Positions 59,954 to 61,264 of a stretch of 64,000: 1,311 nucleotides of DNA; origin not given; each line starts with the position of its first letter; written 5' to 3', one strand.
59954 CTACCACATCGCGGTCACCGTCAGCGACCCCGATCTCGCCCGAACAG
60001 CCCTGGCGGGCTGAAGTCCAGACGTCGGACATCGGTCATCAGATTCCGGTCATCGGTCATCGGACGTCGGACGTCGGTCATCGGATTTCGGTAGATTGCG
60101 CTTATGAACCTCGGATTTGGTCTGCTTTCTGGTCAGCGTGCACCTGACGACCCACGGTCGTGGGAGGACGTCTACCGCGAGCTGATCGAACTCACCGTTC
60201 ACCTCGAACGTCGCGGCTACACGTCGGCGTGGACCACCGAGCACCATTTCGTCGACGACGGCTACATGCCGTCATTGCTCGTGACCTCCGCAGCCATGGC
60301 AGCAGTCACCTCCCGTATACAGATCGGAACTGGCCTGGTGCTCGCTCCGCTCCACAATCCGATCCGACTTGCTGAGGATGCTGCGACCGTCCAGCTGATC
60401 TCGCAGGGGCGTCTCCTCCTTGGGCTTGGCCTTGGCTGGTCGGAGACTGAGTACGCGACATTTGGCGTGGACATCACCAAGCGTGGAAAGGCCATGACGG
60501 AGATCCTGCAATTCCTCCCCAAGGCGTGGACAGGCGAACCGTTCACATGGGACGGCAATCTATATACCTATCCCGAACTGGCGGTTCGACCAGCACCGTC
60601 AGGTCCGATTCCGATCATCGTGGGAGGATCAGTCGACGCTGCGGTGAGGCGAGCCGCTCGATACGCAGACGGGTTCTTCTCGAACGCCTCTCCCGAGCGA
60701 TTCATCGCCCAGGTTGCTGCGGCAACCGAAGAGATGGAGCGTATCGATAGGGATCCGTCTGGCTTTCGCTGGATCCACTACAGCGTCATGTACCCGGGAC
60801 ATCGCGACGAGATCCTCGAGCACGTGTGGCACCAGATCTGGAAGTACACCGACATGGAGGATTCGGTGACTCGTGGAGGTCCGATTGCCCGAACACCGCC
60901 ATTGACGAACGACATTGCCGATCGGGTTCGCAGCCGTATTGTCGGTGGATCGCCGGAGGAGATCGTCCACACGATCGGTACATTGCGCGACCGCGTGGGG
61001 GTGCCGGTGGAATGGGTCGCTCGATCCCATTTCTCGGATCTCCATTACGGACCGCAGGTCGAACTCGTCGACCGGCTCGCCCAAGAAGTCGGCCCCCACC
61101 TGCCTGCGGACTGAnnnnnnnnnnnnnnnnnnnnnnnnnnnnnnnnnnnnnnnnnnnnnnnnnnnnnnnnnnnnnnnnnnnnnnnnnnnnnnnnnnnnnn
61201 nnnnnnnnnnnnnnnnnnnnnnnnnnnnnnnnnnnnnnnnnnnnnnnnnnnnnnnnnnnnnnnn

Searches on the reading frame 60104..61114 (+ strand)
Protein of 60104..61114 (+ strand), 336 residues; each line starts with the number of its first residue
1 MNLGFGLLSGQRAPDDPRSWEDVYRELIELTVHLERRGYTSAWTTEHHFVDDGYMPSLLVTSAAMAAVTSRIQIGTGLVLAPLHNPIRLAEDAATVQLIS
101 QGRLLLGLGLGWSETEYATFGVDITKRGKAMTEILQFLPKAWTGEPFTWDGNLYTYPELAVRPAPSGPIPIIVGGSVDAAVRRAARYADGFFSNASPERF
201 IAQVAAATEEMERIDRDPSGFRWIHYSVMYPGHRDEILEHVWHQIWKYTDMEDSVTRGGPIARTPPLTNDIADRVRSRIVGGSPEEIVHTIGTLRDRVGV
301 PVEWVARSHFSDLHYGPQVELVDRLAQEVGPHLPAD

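Call 7: find_encoding_contigs(protein=window:60104-61114:+, flank=10000, max_places=10)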
Protein window:60104-61114:+ (336 aa): no gene with exactly this product is on record in the collection.

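Call 33: find_homologous_proteins(query=window:60104-61114:+, max_evalue=1e-100)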
Query window:60104-61114:+ (336 aa): 1405 proteins with E <= 1e-100 among 8000 candidates; the best 120 are listed.
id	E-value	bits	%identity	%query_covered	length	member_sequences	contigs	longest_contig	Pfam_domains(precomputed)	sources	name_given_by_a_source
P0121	1.2e-212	723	93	100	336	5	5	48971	PF00296.27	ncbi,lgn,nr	ncbi:MAG: LLM class flavin-dependent oxidoreductase [Armatimonadetes bacterium]|nr:MAG: LLM class fl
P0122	7.5e-190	648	82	100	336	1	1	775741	PF00296.27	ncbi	ncbi:MAG: LLM class flavin-dependent oxidoreductase [Acidimicrobiia bacterium]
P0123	1.7e-189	647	84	99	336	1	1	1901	PF00296.27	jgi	jgi:probable F420-dependent oxidoreductase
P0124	1.7e-189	647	84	99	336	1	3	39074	PF00296.27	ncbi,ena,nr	ncbi:MAG: LLM class flavin-dependent oxidoreductase [Actinomycetota bacterium]|nr:LLM class flavin-d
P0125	5.1e-189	646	83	100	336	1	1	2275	PF00296.27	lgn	-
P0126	5.3e-188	642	82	99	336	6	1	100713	PF00296.27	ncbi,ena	-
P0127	5.3e-187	639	82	100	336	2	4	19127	PF00296.27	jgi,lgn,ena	-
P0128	8.1e-181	619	80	99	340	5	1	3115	PF00296.27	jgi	jgi:probable F420-dependent oxidoreductase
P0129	7.5e-180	615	80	99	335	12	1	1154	PF00296.27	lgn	-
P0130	1.8e-178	611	80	99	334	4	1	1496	PF00296.27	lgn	-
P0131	2.4e-177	607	78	99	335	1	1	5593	PF00296.27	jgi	jgi:probable F420-dependent oxidoreductase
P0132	3.0e-172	590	75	100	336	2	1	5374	PF00296.27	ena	-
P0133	3.1e-171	587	76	99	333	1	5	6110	PF00296.27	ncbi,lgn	-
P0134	1.3e-168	579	74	100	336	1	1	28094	PF00296.27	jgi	jgi:probable F420-dependent oxidoreductase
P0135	2.6e-168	578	74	100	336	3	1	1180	PF00296.27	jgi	jgi:probable F420-dependent oxidoreductase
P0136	2.8e-168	577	74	99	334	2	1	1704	PF00296.27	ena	-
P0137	4.1e-167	574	74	99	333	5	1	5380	PF00296.27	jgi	jgi:probable F420-dependent oxidoreductase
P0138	2.0e-165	568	72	100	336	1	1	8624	PF00296.27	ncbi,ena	-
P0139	2.8e-165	568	72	100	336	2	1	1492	PF00296.27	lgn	-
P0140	2.7e-163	561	72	99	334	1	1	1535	PF00296.27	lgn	-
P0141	1.5e-157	542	71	99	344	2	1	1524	PF00296.27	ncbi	ncbi:MAG: LLM class flavin-dependent oxidoreductase [Actinomycetota bacterium]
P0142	4.3e-157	541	71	99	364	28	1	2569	PF00296.27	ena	-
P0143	6.1e-156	537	70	99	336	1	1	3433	PF00296.27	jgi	jgi:probable F420-dependent oxidoreductase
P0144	4.7e-155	534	70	99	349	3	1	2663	PF00296.27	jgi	-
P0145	3.7e-154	531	69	100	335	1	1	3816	PF00296.27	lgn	-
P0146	4.0e-154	531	69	100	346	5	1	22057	PF00296.27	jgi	jgi:probable F420-dependent oxidoreductase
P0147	4.6e-154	531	69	99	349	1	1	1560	PF00296.27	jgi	-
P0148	7.4e-154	530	68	100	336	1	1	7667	PF00296.27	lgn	-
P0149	8.4e-154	530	70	100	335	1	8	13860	PF00296.27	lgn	-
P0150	1.3e-152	526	68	100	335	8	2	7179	PF00296.27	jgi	jgi:probable F420-dependent oxidoreductase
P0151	2.1e-152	525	70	100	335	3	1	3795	PF00296.27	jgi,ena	-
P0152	2.5e-152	525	69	100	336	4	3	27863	PF00296.27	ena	-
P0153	3.5e-152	524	68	100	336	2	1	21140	PF00296.27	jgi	jgi:probable F420-dependent oxidoreductase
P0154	5.9e-152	524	68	99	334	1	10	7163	PF00296.27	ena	-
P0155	6.3e-152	524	68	100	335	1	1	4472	PF00296.27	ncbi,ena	-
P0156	1.4e-151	522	68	99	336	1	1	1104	PF00296.27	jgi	jgi:probable F420-dependent oxidoreductase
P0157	2.0e-151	522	68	100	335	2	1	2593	PF00296.27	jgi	-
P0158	2.7e-151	522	68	99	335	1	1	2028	PF00296.27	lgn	-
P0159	2.8e-151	522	68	100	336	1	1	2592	PF00296.27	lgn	-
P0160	3.5e-151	521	71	93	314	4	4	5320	PF00296.27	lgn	-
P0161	5.1e-151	521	67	100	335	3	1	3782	PF00296.27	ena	-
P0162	2.1e-150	519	68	99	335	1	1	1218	PF00296.27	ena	-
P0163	4.1e-150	518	68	99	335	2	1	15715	PF00296.27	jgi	jgi:probable F420-dependent oxidoreductase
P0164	4.6e-150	518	66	100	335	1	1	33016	PF00296.27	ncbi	ncbi:MAG: LLM class flavin-dependent oxidoreductase [Acidimicrobiia bacterium]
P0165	4.6e-150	518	67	99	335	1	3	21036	PF00296.27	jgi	jgi:probable F420-dependent oxidoreductase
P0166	1.8e-149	516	68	100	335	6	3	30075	PF00296.27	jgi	jgi:probable F420-dependent oxidoreductase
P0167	3.0e-149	515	68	99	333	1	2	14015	PF00296.27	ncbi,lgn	ncbi:MAG: LLM class flavin-dependent oxidoreductase [Actinomycetota bacterium]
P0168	4.1e-149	514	69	99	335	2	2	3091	PF00296.27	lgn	-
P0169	5.0e-149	514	68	99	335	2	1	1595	PF00296.27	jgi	jgi:probable F420-dependent oxidoreductase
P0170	5.4e-149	514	65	100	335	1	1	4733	PF00296.27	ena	-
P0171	7.0e-149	514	68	100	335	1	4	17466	PF00296.27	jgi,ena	-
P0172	7.7e-149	513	69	99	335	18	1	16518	PF00296.27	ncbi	-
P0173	1.6e-148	512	67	100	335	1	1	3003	PF00296.27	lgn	-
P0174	1.9e-148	512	67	100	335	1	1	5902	PF00296.27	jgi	jgi:probable F420-dependent oxidoreductase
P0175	2.2e-148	512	68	100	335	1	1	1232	PF00296.27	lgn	-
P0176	2.8e-148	512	68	99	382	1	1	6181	PF00296.27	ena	-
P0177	5.2e-148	511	66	100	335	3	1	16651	PF00296.27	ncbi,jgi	-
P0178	6.7e-148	510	66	100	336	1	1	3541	PF00296.27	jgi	-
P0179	1.3e-147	509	68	100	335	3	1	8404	PF00296.27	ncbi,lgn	-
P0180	1.5e-147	509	67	100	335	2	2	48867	PF00296.27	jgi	-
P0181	1.7e-147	509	67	99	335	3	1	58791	PF00296.27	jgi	jgi:alkanesulfonate monooxygenase SsuD/methylene tetrahydromethanopterin reductase-like flavin-depen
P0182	3.8e-147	508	67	100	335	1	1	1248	PF00296.27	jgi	jgi:probable F420-dependent oxidoreductase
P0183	7.7e-147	507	67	100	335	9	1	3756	PF00296.27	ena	-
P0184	1.5e-146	506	66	99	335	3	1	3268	PF00296.27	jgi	jgi:probable F420-dependent oxidoreductase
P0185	2.2e-146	505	69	99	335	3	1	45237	PF00296.27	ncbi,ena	-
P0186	2.5e-146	505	67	100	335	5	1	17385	PF00296.27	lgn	-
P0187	3.0e-146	505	65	100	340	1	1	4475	PF00296.27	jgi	jgi:probable F420-dependent oxidoreductase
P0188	3.5e-146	505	66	100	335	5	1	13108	PF00296.27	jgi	jgi:alkanesulfonate monooxygenase SsuD/methylene tetrahydromethanopterin reductase-like flavin-depen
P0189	3.6e-146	505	66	99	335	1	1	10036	PF00296.27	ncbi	ncbi:MAG: LLM class flavin-dependent oxidoreductase [Acidimicrobiia bacterium]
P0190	4.3e-146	504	68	99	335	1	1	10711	PF00296.27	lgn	-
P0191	4.3e-146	504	66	99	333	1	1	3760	PF00296.27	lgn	-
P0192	4.4e-146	504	66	99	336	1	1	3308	PF00296.27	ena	-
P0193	4.8e-146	504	67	100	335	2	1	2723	PF00296.27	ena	-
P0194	4.9e-146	504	67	99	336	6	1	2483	PF00296.27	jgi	jgi:alkanesulfonate monooxygenase SsuD/methylene tetrahydromethanopterin reductase-like flavin-depen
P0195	5.8e-146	504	69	99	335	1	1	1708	PF00296.27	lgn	-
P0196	7.0e-146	504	65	100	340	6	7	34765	PF00296.27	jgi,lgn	jgi:probable F420-dependent oxidoreductase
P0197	8.8e-146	503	65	100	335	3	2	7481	PF00296.27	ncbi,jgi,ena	jgi:alkanesulfonate monooxygenase SsuD/methylene tetrahydromethanopterin reductase-like flavin-depen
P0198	1.3e-145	503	65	99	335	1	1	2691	PF00296.27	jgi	-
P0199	1.5e-145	503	68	99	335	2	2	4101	PF00296.27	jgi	jgi:probable F420-dependent oxidoreductase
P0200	2.0e-145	502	68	99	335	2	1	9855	PF00296.27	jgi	jgi:probable F420-dependent oxidoreductase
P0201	2.0e-145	502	64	100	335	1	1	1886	PF00296.27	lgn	-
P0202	5.7e-145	501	68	99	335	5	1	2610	PF00296.27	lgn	-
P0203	6.0e-145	501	66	100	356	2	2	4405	PF00296.27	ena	-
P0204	8.3e-145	500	67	99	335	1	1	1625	PF00296.27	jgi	-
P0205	1.1e-144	500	67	99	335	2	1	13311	PF00296.27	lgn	-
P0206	1.1e-144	500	69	99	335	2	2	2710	PF00296.27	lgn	-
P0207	1.4e-144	499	67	99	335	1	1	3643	PF00296.27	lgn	-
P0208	2.0e-144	499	68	99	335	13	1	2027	PF00296.27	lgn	-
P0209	2.8e-144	499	67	100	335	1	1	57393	PF00296.27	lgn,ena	-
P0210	3.7e-144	498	65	99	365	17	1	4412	PF00296.27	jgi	jgi:probable F420-dependent oxidoreductase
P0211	6.5e-144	497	65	99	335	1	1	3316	PF00296.27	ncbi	-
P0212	8.4e-144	497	65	99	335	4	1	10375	PF00296.27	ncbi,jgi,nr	ncbi:MAG: hypothetical protein DRJ28_02575 [Actinobacteria bacterium]|nr:MAG: hypothetical protein D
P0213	1.1e-143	497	67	99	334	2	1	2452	PF00296.27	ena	-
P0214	2.2e-143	496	66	99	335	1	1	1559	PF00296.27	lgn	-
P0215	2.2e-143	496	67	99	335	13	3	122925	PF00296.27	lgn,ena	-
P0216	2.3e-143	495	67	100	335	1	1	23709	PF00296.27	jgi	jgi:alkanesulfonate monooxygenase SsuD/methylene tetrahydromethanopterin reductase-like flavin-depen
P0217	4.4e-143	495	66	100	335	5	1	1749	PF00296.27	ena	-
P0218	8.8e-143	494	65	99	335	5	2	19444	PF00296.27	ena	-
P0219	8.9e-143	494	65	99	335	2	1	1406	PF00296.27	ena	-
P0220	1.9e-142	492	66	99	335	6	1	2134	PF00296.27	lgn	-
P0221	2.6e-142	492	66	99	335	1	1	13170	PF00296.27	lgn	-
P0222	2.8e-142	492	67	99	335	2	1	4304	PF00296.27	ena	-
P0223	3.7e-142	492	66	100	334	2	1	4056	PF00296.27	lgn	-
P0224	4.1e-142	491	67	99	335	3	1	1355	PF00296.27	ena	-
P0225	4.5e-142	491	66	99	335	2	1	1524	PF00296.27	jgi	jgi:alkanesulfonate monooxygenase SsuD/methylene tetrahydromethanopterin reductase-like flavin-depen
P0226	5.9e-142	491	66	99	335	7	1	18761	PF00296.27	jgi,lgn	jgi:alkanesulfonate monooxygenase SsuD/methylene tetrahydromethanopterin reductase-like flavin-depen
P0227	6.1e-142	491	64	100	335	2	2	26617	PF00296.27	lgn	-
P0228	9.7e-142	490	65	99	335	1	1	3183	PF00296.27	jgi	jgi:probable F420-dependent oxidoreductase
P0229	1.5e-141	490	66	99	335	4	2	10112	PF00296.27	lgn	-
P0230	2.6e-141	489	65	99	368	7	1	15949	PF00296.27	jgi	jgi:alkanesulfonate monooxygenase SsuD/methylene tetrahydromethanopterin reductase-like flavin-depen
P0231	3.3e-141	488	64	99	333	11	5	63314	PF00296.27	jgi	jgi:probable F420-dependent oxidoreductase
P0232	3.5e-141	488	64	99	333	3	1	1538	PF00296.27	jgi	jgi:probable F420-dependent oxidoreductase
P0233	1.5e-140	486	66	99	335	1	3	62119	PF00296.27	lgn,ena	-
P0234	8.3e-140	484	64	99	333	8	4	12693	PF00296.27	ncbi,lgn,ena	-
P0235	2.3e-139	482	64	100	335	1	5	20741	PF00296.27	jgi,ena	-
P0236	3.7e-139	482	68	93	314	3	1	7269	PF00296.27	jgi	jgi:probable F420-dependent oxidoreductase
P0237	9.9e-139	480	65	99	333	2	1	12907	PF00296.27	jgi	-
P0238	2.2e-138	479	63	99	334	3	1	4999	PF00296.27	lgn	-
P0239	3.5e-138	478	63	99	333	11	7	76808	PF00296.27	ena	-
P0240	4.5e-138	478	63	99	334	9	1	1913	PF00296.27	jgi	jgi:probable F420-dependent oxidoreductase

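Call 34: find_encoding_contigs(protein=P0121, flank=8000, max_places=6)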
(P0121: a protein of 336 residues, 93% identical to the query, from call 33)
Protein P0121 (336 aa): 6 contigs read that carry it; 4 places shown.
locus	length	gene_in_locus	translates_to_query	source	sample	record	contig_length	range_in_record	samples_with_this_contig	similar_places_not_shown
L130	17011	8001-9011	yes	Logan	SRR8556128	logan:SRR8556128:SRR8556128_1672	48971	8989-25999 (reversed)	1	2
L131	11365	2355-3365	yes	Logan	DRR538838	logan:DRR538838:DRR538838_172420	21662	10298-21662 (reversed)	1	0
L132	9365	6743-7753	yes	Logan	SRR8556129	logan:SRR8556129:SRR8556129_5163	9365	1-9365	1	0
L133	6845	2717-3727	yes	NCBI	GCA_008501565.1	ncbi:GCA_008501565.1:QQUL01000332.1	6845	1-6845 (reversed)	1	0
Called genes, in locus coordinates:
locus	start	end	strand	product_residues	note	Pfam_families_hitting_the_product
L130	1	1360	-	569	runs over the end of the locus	PF00884:Sulfatase, PF16347:SGSH_C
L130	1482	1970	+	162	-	PF00300:His_Phos_1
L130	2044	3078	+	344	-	PF01212:Beta_elim_lyase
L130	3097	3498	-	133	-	PF01641:SelR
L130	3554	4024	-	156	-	-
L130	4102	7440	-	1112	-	PF02811:PHP, PF07733:DNA_pol3_alpha, PF17657:DNA_pol3_finger, PF14579:HHH_6, PF01336:tRNA_anti-codon (weak)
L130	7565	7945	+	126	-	PF01842:ACT (faint)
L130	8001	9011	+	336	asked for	PF00296:Bac_luciferase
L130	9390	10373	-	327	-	-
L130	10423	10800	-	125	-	-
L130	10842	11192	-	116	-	-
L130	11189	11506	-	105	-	-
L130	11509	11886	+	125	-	-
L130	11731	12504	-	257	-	PF00482:T2SSF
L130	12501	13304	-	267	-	PF00482:T2SSF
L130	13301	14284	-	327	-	PF00437:T2SSE, PF13191:AAA_16 (weak)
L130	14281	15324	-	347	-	-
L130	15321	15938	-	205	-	PF08666:SAF (faint), PF16976:RcpC (faint)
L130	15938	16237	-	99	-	-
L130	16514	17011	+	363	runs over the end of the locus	PF01926:MMR_HSR1, PF02421:FeoB_N, PF06071:YchF-GTPase_C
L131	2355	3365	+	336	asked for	PF00296:Bac_luciferase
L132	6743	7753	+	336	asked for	PF00296:Bac_luciferase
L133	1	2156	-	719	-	PF02811:PHP, PF07733:DNA_pol3_alpha, PF17657:DNA_pol3_finger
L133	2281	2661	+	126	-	PF01842:ACT (faint)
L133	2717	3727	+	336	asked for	PF00296:Bac_luciferase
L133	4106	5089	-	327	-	-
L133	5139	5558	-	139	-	-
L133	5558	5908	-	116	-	-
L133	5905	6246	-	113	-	-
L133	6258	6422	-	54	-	-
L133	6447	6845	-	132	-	PF00482:T2SSF (weak)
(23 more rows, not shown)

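Call 38: find_encoding_contigs(protein=P0124, flank=6000, max_places=4)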
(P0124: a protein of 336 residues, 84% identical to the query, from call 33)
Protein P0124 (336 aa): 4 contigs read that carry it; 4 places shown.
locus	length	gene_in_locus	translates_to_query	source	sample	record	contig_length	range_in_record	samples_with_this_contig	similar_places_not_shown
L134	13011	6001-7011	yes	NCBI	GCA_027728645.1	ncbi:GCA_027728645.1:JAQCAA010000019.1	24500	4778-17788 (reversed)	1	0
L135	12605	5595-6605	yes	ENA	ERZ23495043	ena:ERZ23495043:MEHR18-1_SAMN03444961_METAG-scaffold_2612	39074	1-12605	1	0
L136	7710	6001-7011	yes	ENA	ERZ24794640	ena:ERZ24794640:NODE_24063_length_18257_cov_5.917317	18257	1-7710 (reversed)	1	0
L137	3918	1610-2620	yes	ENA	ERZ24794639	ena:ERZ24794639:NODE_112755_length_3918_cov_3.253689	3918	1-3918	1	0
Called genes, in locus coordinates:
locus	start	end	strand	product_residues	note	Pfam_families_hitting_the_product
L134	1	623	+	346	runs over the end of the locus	PF01212:Beta_elim_lyase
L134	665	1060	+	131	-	PF01641:SelR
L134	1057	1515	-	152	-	-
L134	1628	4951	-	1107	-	PF02811:PHP, PF07733:DNA_pol3_alpha, PF17657:DNA_pol3_finger, PF14579:HHH_6, PF01336:tRNA_anti-codon (weak)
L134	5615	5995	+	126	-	PF01842:ACT (faint)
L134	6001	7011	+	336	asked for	PF00296:Bac_luciferase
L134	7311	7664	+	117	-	-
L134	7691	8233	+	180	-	PF04978:MST, PF05163:DinB (weak), PF12867:DinB_2 (weak)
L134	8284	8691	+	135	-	PF00903:Glyoxalase (weak)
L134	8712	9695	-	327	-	-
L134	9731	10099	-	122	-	-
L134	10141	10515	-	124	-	-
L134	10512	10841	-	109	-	-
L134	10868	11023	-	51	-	-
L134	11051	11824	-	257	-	PF00482:T2SSF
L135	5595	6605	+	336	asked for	PF00296:Bac_luciferase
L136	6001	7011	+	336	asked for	PF00296:Bac_luciferase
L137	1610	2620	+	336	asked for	PF00296:Bac_luciferase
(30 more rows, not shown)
